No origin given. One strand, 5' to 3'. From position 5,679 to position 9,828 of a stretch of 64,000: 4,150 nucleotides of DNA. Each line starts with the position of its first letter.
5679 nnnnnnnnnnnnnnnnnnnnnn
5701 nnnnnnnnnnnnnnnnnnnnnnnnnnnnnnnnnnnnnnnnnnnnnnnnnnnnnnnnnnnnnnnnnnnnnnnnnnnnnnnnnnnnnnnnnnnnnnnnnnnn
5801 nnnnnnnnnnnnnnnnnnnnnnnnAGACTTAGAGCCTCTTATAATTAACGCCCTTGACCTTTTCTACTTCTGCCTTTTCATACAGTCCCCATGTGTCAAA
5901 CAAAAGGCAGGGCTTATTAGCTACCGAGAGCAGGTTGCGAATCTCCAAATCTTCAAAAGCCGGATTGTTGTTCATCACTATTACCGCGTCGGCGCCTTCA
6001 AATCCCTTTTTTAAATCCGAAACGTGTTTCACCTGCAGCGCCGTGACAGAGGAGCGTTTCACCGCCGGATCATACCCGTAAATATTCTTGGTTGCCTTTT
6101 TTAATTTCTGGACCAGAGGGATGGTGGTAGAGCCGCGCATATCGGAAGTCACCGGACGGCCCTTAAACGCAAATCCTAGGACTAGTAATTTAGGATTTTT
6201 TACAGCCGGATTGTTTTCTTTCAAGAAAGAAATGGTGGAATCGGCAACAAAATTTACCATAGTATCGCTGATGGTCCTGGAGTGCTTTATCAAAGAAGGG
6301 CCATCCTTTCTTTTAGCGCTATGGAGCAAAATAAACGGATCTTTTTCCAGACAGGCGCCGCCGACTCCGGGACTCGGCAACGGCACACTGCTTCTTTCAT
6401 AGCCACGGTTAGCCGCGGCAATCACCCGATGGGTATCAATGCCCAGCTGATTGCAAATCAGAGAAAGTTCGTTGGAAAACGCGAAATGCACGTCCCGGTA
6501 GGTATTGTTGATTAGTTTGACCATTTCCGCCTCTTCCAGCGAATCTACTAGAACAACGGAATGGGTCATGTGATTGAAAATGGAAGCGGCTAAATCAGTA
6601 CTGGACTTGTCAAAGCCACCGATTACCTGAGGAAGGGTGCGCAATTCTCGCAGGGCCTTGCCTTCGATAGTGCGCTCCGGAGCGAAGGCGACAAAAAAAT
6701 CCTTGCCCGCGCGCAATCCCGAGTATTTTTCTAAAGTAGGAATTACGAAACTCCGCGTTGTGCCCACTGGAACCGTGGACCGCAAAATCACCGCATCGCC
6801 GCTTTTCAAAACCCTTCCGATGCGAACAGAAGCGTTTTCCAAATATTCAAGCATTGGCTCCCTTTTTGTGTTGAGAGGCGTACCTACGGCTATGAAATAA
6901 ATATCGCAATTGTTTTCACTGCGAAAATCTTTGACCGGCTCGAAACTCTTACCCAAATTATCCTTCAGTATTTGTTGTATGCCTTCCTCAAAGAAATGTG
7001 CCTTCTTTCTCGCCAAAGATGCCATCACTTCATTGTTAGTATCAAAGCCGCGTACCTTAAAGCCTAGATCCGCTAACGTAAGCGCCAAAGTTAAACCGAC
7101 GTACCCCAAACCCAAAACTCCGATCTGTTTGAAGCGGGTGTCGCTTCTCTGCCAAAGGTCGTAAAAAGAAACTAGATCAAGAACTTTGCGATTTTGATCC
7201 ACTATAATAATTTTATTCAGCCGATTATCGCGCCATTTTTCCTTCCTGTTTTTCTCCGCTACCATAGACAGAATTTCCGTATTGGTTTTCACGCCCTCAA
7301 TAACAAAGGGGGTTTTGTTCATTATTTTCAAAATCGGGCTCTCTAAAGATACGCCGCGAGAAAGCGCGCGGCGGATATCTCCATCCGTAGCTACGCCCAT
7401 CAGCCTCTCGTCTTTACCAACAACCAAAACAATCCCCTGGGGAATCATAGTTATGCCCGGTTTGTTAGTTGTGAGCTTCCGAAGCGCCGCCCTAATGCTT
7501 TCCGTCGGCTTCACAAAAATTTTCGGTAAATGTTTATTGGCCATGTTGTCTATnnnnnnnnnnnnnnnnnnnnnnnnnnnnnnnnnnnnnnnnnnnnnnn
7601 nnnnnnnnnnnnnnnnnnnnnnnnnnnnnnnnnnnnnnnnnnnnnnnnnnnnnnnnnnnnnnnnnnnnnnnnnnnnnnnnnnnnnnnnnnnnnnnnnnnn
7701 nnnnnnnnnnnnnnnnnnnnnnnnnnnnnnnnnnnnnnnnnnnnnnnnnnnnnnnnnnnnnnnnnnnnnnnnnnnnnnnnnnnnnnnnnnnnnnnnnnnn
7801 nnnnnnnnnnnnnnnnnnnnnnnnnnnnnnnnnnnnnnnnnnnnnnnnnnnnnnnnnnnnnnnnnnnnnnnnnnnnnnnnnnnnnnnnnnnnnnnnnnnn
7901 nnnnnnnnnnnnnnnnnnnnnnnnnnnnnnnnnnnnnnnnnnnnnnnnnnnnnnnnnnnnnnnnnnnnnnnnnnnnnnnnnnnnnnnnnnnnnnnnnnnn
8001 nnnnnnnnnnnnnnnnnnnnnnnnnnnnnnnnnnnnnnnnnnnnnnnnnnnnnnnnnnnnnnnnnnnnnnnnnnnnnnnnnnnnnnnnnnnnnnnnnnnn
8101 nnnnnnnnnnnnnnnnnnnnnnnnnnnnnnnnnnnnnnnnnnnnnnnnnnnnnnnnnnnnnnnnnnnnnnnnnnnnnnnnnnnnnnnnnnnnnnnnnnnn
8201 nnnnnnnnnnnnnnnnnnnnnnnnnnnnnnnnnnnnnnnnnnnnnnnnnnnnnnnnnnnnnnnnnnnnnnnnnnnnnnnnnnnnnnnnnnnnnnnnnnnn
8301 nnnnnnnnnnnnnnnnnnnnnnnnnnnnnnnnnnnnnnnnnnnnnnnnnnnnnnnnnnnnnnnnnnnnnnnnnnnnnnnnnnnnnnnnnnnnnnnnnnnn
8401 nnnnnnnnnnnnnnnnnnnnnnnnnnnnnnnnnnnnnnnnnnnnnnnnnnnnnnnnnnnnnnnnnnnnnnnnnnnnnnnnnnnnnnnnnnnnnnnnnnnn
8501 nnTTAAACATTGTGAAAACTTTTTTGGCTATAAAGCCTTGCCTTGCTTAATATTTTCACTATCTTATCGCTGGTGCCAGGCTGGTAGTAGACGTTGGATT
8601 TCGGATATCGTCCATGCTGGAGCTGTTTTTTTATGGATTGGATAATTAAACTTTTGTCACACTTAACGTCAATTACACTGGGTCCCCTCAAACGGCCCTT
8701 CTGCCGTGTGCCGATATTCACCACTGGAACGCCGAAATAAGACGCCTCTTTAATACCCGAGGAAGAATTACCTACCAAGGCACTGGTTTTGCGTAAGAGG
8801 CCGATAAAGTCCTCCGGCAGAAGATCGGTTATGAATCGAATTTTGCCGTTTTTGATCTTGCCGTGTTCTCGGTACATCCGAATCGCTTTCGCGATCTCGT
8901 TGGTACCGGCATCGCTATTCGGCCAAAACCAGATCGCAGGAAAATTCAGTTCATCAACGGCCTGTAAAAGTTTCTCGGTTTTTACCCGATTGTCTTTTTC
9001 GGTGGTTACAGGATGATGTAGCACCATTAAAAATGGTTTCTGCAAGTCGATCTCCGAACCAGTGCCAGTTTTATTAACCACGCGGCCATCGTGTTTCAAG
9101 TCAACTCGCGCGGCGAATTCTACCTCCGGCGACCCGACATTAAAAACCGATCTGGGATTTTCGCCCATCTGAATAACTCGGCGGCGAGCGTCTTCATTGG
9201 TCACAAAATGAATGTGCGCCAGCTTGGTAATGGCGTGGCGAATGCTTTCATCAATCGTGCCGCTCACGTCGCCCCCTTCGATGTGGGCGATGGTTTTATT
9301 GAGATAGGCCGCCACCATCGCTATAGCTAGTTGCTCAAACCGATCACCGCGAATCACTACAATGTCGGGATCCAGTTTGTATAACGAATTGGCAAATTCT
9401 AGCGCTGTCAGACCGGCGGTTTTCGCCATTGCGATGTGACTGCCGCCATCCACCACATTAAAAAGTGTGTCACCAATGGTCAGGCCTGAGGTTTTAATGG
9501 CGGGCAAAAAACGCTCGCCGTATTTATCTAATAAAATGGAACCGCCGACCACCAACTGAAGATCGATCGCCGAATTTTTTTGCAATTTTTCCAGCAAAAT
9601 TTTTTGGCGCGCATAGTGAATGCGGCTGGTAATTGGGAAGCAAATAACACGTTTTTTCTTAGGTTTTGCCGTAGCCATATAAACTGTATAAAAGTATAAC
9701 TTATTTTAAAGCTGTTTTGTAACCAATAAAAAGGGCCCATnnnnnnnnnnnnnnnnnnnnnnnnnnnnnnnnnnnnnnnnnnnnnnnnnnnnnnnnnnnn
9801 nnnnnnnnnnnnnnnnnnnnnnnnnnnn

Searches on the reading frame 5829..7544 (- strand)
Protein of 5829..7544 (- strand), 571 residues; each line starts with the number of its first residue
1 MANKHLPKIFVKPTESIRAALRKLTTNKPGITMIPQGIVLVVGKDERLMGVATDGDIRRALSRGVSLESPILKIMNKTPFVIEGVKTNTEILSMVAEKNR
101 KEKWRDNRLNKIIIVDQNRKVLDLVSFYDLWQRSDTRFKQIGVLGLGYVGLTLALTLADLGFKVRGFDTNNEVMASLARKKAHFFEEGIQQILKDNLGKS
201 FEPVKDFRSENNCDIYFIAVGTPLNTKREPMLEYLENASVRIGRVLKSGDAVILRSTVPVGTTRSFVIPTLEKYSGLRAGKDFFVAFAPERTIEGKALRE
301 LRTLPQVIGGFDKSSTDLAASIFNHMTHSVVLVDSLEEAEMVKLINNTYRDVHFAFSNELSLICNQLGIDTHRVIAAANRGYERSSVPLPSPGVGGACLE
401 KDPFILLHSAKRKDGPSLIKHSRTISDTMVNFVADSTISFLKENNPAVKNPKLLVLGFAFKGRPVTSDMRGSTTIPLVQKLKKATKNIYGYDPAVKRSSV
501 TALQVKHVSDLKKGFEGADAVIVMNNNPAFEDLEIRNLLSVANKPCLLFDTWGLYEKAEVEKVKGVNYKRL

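Call 7: search_protein_families(library=pfam, proteins=[window:5829-7544:-], max_evalue=0.001)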
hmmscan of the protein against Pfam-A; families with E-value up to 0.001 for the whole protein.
window:5829-7544:- (571 aa): 6 families
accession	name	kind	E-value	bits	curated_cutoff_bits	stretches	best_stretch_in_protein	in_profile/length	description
PF03721.20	UDPG_MGDP_dh_N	-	3.8e-42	144.4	27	1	140-317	2-181/187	UDP-glucose/GDP-mannose dehydrogenase family, NAD binding domain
PF00984.24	UDPG_MGDP_dh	-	5.8e-21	74.9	25.4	1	337-417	1-83/94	UDP-glucose/GDP-mannose dehydrogenase family, central domain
PF03720.21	UDPG_MGDP_dh_C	-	1.1e-16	61.5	30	1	454-556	1-102/103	UDP-glucose/GDP-mannose dehydrogenase family, UDP binding domain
PF03446.21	NAD_binding_2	-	1e-06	29.3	21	1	140-186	1-47/161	NAD binding domain of 6-phosphogluconate dehydrogenase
PF00571.33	CBS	-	2e-06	28.4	24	1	9-62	10-56/57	CBS domain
PF02826.25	2-Hacid_dh_C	-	4.6e-05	23.3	25.1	0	134-181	32-79/178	D-isomer specific 2-hydroxyacid dehydrogenase, NAD binding domain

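Call 45: search_protein_families(library=ncbifam, proteins=[window:5829-7544:-], max_evalue=1e-8)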
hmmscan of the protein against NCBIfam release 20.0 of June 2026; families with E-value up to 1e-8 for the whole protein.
window:5829-7544:- (571 aa): 7 families
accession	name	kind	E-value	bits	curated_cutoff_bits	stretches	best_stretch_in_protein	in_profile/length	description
TIGR03026.1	NDP-sugDHase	subfamily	2.8e-109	365.6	189.8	1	140-551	2-411/413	nucleotide sugar dehydrogenase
NF040825.1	UDPMaNacDH_Arch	equivalog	8.1e-78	262.1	750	1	140-541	2-388/418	UDP-N-acetyl-D-mannosamine dehydrogenase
NF008286.0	PRK11064.1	equivalog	5.1e-66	223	459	1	137-537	2-406/420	UDP-N-acetyl-D-mannosamine dehydrogenase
NF041297.1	UDPGDh_AglM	equivalog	7.1e-52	176.8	670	1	140-534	2-399/429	UDP-glucose 6-dehydrogenase AglM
NF011729.0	PRK15182.1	equivalog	2.4e-49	168.3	592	1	140-539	8-400/425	Vi polysaccharide biosynthesis UDP-N-acetylglucosamine C-6 dehydrogenase TviB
NF047673.2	TeichurnBiosyTuaD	equivalog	6.2e-46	157.4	700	1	139-563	2-422/439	UDP-glucose 6-dehydrogenase TuaD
NF011631.0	PRK15057.1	equivalog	1e-17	64.4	757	1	140-522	2-364/388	UDP-glucose 6-dehydrogenase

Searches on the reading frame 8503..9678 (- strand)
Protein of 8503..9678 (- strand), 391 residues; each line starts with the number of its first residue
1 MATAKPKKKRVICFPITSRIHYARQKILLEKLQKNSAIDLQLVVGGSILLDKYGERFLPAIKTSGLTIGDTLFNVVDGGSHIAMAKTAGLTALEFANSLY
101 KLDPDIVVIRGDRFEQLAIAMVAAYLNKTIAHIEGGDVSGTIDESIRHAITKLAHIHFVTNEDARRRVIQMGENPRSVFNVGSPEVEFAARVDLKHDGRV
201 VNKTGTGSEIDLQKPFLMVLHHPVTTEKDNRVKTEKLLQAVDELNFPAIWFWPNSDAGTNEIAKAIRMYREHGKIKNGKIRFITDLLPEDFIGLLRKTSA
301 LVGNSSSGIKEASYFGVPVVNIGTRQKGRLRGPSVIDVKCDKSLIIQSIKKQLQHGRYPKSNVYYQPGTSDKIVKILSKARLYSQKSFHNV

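Call 7: search_protein_families(library=pfam, proteins=[window:8503-9678:-], max_evalue=0.001)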
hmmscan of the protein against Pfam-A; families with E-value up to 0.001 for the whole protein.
window:8503-9678:- (391 aa): 1 family
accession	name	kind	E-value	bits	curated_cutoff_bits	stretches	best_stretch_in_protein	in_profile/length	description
PF02350.25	Epimerase_2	-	3.1e-68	230.6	30.6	1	31-377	2-346/347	UDP-N-acetylglucosamine 2-epimerase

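Call 41: search_protein_families(library=ncbifam, proteins=[window:8503-9678:-], max_evalue=0.00001)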
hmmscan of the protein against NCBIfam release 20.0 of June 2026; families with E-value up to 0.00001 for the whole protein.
window:8503-9678:- (391 aa): 2 families
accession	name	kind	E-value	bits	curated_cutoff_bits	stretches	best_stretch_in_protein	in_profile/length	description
TIGR03568.1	NeuC_NnaA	equivalog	1.3e-108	363.2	235.9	1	11-377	2-365/365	UDP-N-acetylglucosamine 2-epimerase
TIGR00236.1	wecB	equivalog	1.1e-12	47.8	210.15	1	32-378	23-363/366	non-hydrolyzing UDP-N-acetylglucosamine 2-epimerase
